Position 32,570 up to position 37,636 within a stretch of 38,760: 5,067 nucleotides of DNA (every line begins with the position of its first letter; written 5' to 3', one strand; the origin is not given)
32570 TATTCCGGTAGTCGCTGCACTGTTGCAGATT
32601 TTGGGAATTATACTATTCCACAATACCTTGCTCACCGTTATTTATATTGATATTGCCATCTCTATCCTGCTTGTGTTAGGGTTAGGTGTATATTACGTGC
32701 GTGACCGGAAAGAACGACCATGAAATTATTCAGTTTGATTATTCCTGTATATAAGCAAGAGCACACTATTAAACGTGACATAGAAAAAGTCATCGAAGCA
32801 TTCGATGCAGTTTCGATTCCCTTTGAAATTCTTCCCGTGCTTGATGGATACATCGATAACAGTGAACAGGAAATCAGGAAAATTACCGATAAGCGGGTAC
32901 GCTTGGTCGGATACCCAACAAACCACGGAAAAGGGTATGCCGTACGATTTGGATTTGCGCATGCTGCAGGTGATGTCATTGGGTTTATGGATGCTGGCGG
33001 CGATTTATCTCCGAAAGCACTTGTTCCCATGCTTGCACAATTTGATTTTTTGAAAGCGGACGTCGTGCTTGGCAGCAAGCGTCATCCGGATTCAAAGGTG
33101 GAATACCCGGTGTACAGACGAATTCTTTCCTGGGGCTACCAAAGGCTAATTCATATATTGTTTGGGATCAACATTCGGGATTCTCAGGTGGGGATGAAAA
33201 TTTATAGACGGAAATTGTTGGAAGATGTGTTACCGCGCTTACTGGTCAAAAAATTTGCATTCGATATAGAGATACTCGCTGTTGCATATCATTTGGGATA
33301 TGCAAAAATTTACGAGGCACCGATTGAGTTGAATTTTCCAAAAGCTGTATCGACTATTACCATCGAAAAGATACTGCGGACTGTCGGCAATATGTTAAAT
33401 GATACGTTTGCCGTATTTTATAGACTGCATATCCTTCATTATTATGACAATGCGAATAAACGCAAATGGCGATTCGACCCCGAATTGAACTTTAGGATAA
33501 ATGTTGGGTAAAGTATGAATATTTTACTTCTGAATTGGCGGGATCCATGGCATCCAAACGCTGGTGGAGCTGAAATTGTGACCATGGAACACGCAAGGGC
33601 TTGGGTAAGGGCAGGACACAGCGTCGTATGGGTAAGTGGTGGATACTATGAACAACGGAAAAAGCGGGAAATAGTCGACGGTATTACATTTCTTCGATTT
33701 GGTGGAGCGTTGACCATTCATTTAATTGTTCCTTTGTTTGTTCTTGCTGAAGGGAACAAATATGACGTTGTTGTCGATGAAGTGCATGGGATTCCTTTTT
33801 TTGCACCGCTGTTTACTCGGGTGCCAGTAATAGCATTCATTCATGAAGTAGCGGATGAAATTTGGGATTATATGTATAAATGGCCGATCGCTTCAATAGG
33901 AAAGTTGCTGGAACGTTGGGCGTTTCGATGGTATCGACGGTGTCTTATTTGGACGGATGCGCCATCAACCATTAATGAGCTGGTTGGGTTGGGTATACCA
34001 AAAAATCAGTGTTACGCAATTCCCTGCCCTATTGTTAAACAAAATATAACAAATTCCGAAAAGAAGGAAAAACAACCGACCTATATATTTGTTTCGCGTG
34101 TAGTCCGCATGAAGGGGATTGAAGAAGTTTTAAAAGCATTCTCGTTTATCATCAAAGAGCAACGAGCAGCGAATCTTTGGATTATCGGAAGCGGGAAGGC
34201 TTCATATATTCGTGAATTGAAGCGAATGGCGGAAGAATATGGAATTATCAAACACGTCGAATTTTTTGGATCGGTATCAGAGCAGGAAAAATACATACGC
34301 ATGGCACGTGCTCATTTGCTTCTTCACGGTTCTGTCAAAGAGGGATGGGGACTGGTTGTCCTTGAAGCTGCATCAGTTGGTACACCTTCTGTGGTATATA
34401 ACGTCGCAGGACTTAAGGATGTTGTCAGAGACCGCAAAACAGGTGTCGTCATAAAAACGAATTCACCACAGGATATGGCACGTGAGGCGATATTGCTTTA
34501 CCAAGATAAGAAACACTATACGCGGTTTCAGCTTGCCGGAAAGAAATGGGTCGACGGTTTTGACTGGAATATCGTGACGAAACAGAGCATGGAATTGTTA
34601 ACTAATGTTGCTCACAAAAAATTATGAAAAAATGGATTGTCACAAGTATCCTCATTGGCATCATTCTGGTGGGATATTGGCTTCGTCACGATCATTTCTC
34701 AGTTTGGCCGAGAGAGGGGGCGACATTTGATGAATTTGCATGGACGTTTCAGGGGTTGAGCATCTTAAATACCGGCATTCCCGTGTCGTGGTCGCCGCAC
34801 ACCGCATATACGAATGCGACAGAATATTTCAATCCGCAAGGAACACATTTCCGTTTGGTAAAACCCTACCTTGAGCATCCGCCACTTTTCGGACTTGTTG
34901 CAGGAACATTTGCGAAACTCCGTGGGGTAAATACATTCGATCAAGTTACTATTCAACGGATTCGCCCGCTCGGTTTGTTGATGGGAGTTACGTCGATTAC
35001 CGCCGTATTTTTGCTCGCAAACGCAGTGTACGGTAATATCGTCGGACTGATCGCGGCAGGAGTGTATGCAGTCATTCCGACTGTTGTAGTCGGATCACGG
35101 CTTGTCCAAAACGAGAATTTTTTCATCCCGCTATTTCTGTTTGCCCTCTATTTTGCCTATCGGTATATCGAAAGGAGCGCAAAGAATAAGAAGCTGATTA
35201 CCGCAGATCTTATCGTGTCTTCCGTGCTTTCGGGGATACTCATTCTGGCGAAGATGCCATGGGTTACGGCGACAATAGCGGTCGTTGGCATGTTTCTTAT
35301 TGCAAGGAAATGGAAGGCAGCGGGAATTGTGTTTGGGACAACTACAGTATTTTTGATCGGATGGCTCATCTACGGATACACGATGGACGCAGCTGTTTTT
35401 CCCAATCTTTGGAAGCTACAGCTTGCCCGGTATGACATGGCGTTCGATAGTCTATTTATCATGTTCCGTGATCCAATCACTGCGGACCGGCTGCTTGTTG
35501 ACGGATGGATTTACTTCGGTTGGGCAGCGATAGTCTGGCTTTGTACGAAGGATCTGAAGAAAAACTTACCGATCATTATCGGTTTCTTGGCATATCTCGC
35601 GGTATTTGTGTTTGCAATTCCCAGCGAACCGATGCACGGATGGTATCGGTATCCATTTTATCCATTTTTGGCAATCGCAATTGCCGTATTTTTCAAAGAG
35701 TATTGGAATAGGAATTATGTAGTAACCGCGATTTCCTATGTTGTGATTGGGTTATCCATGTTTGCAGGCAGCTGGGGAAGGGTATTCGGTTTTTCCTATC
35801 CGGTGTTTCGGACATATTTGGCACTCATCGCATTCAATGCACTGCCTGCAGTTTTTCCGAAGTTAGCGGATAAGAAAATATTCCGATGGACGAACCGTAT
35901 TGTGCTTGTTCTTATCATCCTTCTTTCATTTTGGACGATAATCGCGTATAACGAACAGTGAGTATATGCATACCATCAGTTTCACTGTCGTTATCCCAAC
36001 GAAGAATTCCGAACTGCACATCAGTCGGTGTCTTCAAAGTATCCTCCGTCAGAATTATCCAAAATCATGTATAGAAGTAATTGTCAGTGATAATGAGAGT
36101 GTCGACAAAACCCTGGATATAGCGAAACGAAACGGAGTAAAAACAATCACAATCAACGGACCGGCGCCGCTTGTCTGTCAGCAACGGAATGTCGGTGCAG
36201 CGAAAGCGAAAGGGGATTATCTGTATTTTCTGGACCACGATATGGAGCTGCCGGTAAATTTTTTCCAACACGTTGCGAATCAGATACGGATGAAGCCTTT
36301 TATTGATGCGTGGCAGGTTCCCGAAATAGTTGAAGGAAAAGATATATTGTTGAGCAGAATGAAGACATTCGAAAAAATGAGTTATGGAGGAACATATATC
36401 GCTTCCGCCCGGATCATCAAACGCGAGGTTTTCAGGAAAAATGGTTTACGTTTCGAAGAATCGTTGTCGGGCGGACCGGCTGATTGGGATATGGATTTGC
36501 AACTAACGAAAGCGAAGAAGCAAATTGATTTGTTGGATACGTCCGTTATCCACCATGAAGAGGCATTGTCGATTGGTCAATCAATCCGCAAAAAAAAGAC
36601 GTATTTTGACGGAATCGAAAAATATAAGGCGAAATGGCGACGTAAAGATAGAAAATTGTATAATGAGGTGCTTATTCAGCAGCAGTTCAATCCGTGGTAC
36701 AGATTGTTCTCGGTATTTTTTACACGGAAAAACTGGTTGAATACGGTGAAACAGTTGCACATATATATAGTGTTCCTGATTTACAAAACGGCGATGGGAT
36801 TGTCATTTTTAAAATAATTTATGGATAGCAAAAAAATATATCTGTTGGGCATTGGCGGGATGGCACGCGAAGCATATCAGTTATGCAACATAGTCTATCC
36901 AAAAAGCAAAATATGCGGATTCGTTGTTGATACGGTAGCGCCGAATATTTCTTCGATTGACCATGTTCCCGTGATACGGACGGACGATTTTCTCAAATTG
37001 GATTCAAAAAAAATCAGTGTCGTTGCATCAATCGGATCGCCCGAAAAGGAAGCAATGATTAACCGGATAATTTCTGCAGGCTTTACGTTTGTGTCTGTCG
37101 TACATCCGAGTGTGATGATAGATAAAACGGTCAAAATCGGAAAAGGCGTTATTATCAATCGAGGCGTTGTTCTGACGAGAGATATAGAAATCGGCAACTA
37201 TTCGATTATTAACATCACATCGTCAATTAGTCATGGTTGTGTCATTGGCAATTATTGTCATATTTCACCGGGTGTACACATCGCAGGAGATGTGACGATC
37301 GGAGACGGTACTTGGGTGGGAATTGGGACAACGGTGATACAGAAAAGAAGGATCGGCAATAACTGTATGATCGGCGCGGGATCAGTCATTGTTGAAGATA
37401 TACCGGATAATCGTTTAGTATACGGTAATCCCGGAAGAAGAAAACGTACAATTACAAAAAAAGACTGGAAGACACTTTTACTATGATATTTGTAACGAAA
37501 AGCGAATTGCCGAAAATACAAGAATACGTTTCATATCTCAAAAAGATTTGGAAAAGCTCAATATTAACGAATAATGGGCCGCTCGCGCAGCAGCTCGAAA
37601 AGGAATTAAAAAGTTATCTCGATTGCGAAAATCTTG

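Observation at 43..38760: Array of 17 GT-C glycosyltransferases from at least six subfamilies: a candidate extracytoplasmic glycan-building system with unknown acceptor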

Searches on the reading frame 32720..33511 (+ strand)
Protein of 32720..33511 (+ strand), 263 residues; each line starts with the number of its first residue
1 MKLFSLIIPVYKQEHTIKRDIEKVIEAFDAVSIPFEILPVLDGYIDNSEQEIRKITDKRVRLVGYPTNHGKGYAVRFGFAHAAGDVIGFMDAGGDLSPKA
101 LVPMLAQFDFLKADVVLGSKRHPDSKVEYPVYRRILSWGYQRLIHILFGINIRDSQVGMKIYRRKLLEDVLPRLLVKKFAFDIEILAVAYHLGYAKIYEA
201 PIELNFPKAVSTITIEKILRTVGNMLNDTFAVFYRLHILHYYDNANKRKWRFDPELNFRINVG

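Call 5: search_protein_families(library=pfam, proteins=[window:32720-33511:+], max_evalue=0.01)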
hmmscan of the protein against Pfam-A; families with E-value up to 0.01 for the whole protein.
window:32720-33511:+ (263 aa): 2 families
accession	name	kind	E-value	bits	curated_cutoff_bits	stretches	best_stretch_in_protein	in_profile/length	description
PF00535.33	Glycos_transf_2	-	6.6e-23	81.9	23.3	1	5-170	1-167/168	Glycosyl transferase family 2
PF10111.15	Glyco_tranf_2_2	-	9.9e-05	22.4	27.3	1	5-106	1-104/276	Glycosyltransferase like family 2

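Call 49: search_protein_families(library=ncbifam, proteins=[window:32720-33511:+], max_evalue=0.00001)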
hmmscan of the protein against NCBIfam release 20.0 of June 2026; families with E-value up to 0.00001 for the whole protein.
window:32720-33511:+ (263 aa): 5 families
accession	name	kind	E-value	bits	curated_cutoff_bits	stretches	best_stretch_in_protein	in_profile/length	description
NF047588.1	GlcsyltransPgfSStrep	equivalog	2.1e-12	46.9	500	1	4-171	3-168/308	glycosyltransferase PgfS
NF007986.1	PRK10714.1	equivalog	7.1e-12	45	529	1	3-172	7-174/316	undecaprenyl-phosphate 4-deoxy-4-formamido-L-arabinose transferase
NF058614.1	PPMAGASynPpgS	equivalog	3e-10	39.9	370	1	6-206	4-198/226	polyprenyl-phospho-N-acetylgalactosaminyl synthase PpgS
TIGR03937.1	PgaC_IcaA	equivalog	3e-08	33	422.3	1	3-108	46-150/407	poly-beta-1,6-N-acetyl-D-glucosamine synthase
NF007482.0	PRK10073.1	equivalog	8.7e-06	25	423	0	3-100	7-102/334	glycosyltransferase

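Call 67: search_solved_structures(query=window:32720-33511:+, max_evalue=0.00001)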
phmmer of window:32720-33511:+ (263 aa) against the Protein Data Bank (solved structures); distinct sequences matched with E-value up to 0.00001: 4.
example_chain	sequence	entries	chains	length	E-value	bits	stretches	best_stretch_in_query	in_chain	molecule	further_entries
5mlz_A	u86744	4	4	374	1.4e-09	41.4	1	4-203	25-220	Dolichol monophosphate mannose synthase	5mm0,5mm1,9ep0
9hwj_A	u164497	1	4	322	3.5e-09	40.1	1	2-171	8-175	Undecaprenyl-phosphate 4-deoxy-4-formamido-L-arabinose transferase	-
9bhc_C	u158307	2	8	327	1.5e-08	38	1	2-171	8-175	Undecaprenyl-phosphate 4-deoxy-4-formamido-L-arabinose transferase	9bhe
8vxh_A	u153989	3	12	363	1.9e-08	37.6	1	2-171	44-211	Undecaprenyl-phosphate 4-deoxy-4-formamido-L-arabinose transferase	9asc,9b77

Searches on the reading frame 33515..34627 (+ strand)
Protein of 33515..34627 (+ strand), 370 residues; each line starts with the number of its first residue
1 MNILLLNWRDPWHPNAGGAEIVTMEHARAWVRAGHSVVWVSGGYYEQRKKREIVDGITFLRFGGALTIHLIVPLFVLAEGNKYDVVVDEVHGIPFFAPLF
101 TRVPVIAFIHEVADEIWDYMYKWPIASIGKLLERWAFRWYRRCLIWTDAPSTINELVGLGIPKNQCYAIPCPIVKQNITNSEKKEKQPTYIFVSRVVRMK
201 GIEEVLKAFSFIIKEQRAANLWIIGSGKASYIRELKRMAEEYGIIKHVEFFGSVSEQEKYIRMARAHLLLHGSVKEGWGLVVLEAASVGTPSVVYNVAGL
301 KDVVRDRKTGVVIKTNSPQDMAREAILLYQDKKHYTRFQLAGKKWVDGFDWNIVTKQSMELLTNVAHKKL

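Call 5: search_protein_families(library=pfam, proteins=[window:33515-34627:+], max_evalue=0.01)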
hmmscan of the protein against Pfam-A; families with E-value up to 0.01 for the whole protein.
window:33515-34627:+ (370 aa): 5 families
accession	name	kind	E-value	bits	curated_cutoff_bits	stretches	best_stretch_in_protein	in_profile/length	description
PF00534.26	Glycos_transf_1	-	3.6e-38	131.2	26.4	1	179-345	7-172/172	Glycosyl transferases group 1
PF13692.12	Glyco_trans_1_4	-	5.9e-26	91.9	27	1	188-331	2-142/142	Glycosyl transferases group 1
PF20706.3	GT4-conflict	-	2.2e-13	50.4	26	1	178-310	188-326/385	Family 4 Glycosyltransferase in conflict systems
PF13439.12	Glyco_transf_4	-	9.3e-13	49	28.5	1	17-173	2-166/170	Glycosyltransferase Family 4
PF13579.12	Glyco_trans_4_4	-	1.6e-07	32.3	29.7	1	17-171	1-157/158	Glycosyl transferase 4-like domain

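Call 49: search_protein_families(library=ncbifam, proteins=[window:33515-34627:+], max_evalue=0.00001)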
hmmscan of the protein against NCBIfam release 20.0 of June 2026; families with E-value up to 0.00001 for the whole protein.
window:33515-34627:+ (370 aa): 35 families (the best 25 are shown)
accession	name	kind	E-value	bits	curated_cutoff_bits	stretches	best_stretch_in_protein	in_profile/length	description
NF046085.1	XrtY_assoc_Gly1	equivalog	3.2e-26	92.1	400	1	175-366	197-385/387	XrtY-associated glycosyltransferase XYAG1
TIGR03999.1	thiol_BshA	equivalog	1.8e-25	89.7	273.7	1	183-361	195-369/375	N-acetyl-alpha-D-glucosaminyl L-malate synthase BshA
NF041876.1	EPS_EpsE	equivalog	4.4e-25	88.7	400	1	183-346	209-376/389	exopolysaccharide biosynthesis GT4 family glycosyltransferase EpsE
TIGR03449.1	mycothiol_MshA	equivalog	7.1e-21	74.6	462.5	1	188-364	221-402/406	D-inositol-3-phosphate glycosyltransferase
NF047880.1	glyco_SdgA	exception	9.9e-21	73.8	800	1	152-355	282-480/488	serine-aspartate repeat adhesin O-glycosyltransferase SdgA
TIGR04047.1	MSMEG_0565_glyc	hypoth_equivalog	3.5e-17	62.5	259.85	1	185-361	191-370/373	MSMEG_0565 family glycosyltransferase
TIGR02095.1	glgA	subfamily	4.4e-17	61.9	328.45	1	182-363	289-475/477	glycogen/starch synthase, ADP-glucose type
NF041010.1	glycosy_Agl16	equivalog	3e-16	59.2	575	1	154-362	146-348/352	glycosylation protein Agl16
TIGR02149.1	glgA_Coryne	subfamily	1.7e-15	57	302.4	1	167-365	183-390/391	glycogen synthase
NF007396.0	PRK09922.1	equivalog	1.7e-15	56.8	385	1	155-337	149-332/361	lipopolysaccharide 1,6-galactosyltransferase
TIGR03088.1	stp2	hypoth_equivalog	2e-15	56.7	409.05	1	177-345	183-352/374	TIGR03088 family PEP-CTERM/XrtA system glycosyltransferase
NF038011.1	PelF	equivalog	2.4e-15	56.6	100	1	161-348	277-474/489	GT4 family glycosyltransferase PelF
TIGR04157.1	glyco_rSAM_CFB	subfamily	6.8e-15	55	400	1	186-321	226-356/406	TIGR04157 family glycosyltransferase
NF053787.1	GlcN_PG_synth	equivalog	1.9e-13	50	480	1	185-365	195-359/361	N-acetylglucosaminyl phosphatidylglycerol synthase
NF050056.1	ProtGlycPglH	equivalog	4.2e-13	49.1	600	1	177-365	169-353/354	GalNAc-alpha-(1->4)-GalNAc-alpha-(1->3)-diNAcBac-PP-undecaprenol alpha-1,4-N-acetyl-D-galactosaminyltransferase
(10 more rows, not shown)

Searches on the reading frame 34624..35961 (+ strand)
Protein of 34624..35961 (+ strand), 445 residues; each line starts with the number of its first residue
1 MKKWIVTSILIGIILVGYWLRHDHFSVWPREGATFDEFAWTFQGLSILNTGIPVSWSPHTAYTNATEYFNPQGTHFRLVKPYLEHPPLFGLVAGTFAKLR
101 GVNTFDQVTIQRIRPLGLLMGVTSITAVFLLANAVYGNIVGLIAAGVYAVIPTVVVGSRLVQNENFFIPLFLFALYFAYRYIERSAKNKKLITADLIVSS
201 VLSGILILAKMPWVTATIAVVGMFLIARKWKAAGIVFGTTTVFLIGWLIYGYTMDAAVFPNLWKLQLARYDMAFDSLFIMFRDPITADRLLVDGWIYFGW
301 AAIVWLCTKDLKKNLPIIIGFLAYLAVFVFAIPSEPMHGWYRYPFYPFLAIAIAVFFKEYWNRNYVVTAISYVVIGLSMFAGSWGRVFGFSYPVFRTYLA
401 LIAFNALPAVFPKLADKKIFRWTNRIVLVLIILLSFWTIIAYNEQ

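Call 5: search_protein_families(library=pfam, proteins=[window:34624-35961:+], max_evalue=0.01)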
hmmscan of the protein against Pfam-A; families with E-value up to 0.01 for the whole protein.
window:34624-35961:+ (445 aa): 1 family
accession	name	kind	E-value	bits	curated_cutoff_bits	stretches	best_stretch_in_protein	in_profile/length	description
PF13231.12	PMT_2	-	2.2e-13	51.1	26.1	1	85-245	2-152/160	Dolichyl-phosphate-mannose-protein mannosyltransferase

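Call 9: search_protein_families(library=ncbifam, proteins=[window:34624-35961:+], max_evalue=0.01)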
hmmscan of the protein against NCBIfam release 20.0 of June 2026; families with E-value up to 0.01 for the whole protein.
window:34624-35961:+ (445 aa): 1 family
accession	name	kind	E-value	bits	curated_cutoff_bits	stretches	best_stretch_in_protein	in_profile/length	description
TIGR04154.1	archaeo_STT3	subfamily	2.2e-05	23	450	1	84-226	68-220/831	oligosaccharyl transferase, archaeosortase A system-associated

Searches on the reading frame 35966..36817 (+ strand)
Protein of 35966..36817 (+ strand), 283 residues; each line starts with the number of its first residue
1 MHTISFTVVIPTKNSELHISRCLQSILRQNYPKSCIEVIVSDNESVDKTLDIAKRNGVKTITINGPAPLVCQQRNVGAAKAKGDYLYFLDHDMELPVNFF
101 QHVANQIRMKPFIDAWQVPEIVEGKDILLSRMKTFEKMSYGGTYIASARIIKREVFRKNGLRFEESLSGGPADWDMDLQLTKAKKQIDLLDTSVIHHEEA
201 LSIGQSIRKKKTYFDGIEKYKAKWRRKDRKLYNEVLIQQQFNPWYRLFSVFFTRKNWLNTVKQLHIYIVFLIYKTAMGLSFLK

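Call 5: search_protein_families(library=pfam, proteins=[window:35966-36817:+], max_evalue=0.01)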
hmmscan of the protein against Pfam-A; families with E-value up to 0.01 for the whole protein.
window:35966-36817:+ (283 aa): 4 families
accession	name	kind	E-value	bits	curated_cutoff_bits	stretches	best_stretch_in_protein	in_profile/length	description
PF00535.33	Glycos_transf_2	-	1.1e-18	68.2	23.3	1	7-134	1-130/168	Glycosyl transferase family 2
PF10111.15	Glyco_tranf_2_2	-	1.9e-07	31.3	27.3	1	7-114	1-116/276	Glycosyltransferase like family 2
PF13641.12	Glyco_tranf_2_3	-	2e-05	25.2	27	1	6-101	3-105/230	Glycosyltransferase like family 2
PF13632.12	Glyco_trans_2_3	-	0.0014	18.9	27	0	86-273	2-179/198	Glycosyl transferase family group 2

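Call 49: search_protein_families(library=ncbifam, proteins=[window:35966-36817:+], max_evalue=0.00001)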
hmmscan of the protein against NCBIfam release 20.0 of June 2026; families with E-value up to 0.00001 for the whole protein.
window:35966-36817:+ (283 aa): 13 families
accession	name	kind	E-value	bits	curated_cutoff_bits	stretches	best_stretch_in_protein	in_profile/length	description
TIGR04283.1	glyco_like_mftF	equivalog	4.4e-16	59.1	182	1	7-108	2-98/221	TIGR04283 family arsenosugar biosynthesis glycosyltransferase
TIGR03965.1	mycofact_glyco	equivalog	9e-13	47.9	280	1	5-97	75-169/467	mycofactocin biosynthesis glycosyltransferase MftF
NF038299.1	EPS_HpsN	equivalog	4.4e-11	42.3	425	1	6-114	3-113/317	hormogonium polysaccharide biosynthesis glycosyltransferase HpsN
NF041875.1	EPS_EpsD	equivalog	5.8e-11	42.4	370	1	7-103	2-100/325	exopolysaccharide biosynthesis glycosyltransferase EpsD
NF007482.0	PRK10073.1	equivalog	1.6e-09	37.3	423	1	5-102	7-105/334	glycosyltransferase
TIGR03111.1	glyc2_xrt_Gpos1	hypoth_equivalog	1e-08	34.4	363.95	1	6-115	51-164/439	TIGR03111 family XrtG-associated glycosyltransferase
TIGR03469.1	HpnB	hypoth_equivalog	3.1e-07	29.8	379.25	1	7-56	47-95/386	hopene-associated glycosyltransferase HpnB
TIGR04017.1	WcaA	equivalog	3.8e-07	30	495.75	1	7-254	8-267/279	colanic acid biosynthesis glycosyltransferase WcaA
NF007453.0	PRK10018.1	equivalog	4.1e-07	29.9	382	1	7-250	9-264/280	colanic acid biosynthesis glycosyltransferase WcaA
NF050050.1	ProtGlycPglI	equivalog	1.1e-06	28.2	500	1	6-99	4-100/306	GalNAc(5)-diNAcBac-PP-undecaprenol beta-1,3-glucosyltransferase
NF047683.1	TeichurnBiosyTuaG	equivalog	1.2e-06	28.4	400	1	6-94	8-98/252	teichuronic acid biosynthesis protein TuaG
NF010496.0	PRK13915.1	equivalog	1.3e-06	27.7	262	1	6-94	33-128/307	glucosyl-3-phosphoglycerate synthase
NF038302.1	EPS_HpsE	equivalog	2.4e-06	26.7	300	1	4-101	1-105/307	hormogonium polysaccharide biosynthesis glycosyltransferase HpsE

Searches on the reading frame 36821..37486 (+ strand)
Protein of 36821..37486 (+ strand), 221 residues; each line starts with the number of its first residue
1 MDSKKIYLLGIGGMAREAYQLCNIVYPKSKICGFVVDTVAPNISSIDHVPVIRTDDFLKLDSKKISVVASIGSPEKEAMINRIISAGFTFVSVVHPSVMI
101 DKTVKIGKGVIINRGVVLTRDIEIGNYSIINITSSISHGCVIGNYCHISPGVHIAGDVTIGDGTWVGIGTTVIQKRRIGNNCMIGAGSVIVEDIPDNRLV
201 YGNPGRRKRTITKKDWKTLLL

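Call 5: search_protein_families(library=pfam, proteins=[window:36821-37486:+], max_evalue=0.01)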
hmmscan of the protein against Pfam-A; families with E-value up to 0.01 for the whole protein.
window:36821-37486:+ (221 aa): 4 families
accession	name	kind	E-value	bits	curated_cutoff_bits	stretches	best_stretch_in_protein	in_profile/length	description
PF00132.30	Hexapep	-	4.2e-17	61.5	27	3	157-190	1-34/36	Bacterial transferase hexapeptide (six repeats)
PF25084.1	LbH_EIF2B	-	2.1e-06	28.1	54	1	153-191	17-54/105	EIF2B subunit epsilon LbH domain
PF14602.12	Hexapep_2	-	0.0028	17.8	27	0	177-190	3-16/34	Hexapeptide repeat of succinyl-transferase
PF17836.7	PglD_N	-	0.0045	18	23.4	0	5-75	1-69/78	PglD N-terminal domain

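Call 9: search_protein_families(library=ncbifam, proteins=[window:36821-37486:+], max_evalue=0.01)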
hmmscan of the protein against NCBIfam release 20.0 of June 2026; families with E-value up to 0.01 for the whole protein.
window:36821-37486:+ (221 aa): 50 families (the best 25 are shown)
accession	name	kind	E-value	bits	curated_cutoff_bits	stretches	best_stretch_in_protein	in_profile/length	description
TIGR03570.1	NeuD_NnaD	subfamily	1.1e-55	188.3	160.8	1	5-206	1-202/202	NeuD/PglB/VioB family sugar acetyltransferase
NF002060.0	PRK00892.1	subfamily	3.1e-18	66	207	2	93-155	121-183/345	UDP-3-O-(3-hydroxymyristoyl)glucosamine N-acyltransferase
NF003657.0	PRK05289.1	equivalog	3.1e-18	65.8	226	2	99-207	83-192/264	acyl-ACP--UDP-N-acetylglucosamine O-acyltransferase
TIGR01853.1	lipid_A_lpxD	equivalog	2.8e-17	62.6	242.5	2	98-214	197-311/325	UDP-3-O-(3-hydroxymyristoyl)glucosamine N-acyltransferase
TIGR01852.1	lipid_A_lpxA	equivalog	6.8e-17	61.6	231.05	1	97-205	76-185/254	acyl-ACP--UDP-N-acetylglucosamine O-acyltransferase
TIGR03532.1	DapD_Ac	equivalog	1.3e-13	51.1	231.75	1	94-215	89-218/231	2,3,4,5-tetrahydropyridine-2,6-dicarboxylate N-acetyltransferase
TIGR01173.1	glmU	equivalog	3.2e-12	46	366.85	2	159-207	393-441/452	bifunctional UDP-N-acetylglucosamine diphosphorylase/glucosamine-1-phosphate N-acetyltransferase GlmU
NF010933.0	PRK14353.1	equivalog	5.7e-12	45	505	2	158-216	381-435/453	bifunctional UDP-N-acetylglucosamine diphosphorylase/glucosamine-1-phosphate N-acetyltransferase GlmU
NF007240.0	PRK09677.1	equivalog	8e-12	45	243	1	157-217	130-192/192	putative lipopolysaccharide biosynthesis O-acetyl transferase WbbJ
NF050158.1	CarbAnhydGPos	equivalog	1.3e-11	44.5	250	1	159-218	89-150/172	gamma carbonic anhydrase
NF007797.0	PRK10502.1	subfamily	3.1e-11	43.3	192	1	106-211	75-179/183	WcaF family extracellular polysaccharide biosynthesis acetyltransferase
NF041874.1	EPS_EpsC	equivalog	7.9e-11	42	150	1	77-207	45-163/168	serine O-acetyltransferase EpsC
NF010935.0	PRK14355.1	equivalog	1.1e-10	40.8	718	2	91-153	255-317/459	bifunctional UDP-N-acetylglucosamine diphosphorylase/glucosamine-1-phosphate N-acetyltransferase GlmU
NF010937.0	PRK14357.1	equivalog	1.3e-10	40.8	658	1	158-216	384-438/448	bifunctional UDP-N-acetylglucosamine diphosphorylase/glucosamine-1-phosphate N-acetyltransferase GlmU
NF058585.1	HptprglPActTf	PfamEq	1.7e-10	40.7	300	1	156-210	105-159/172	heptaprenylglyceryl phosphate O-acetyltransferase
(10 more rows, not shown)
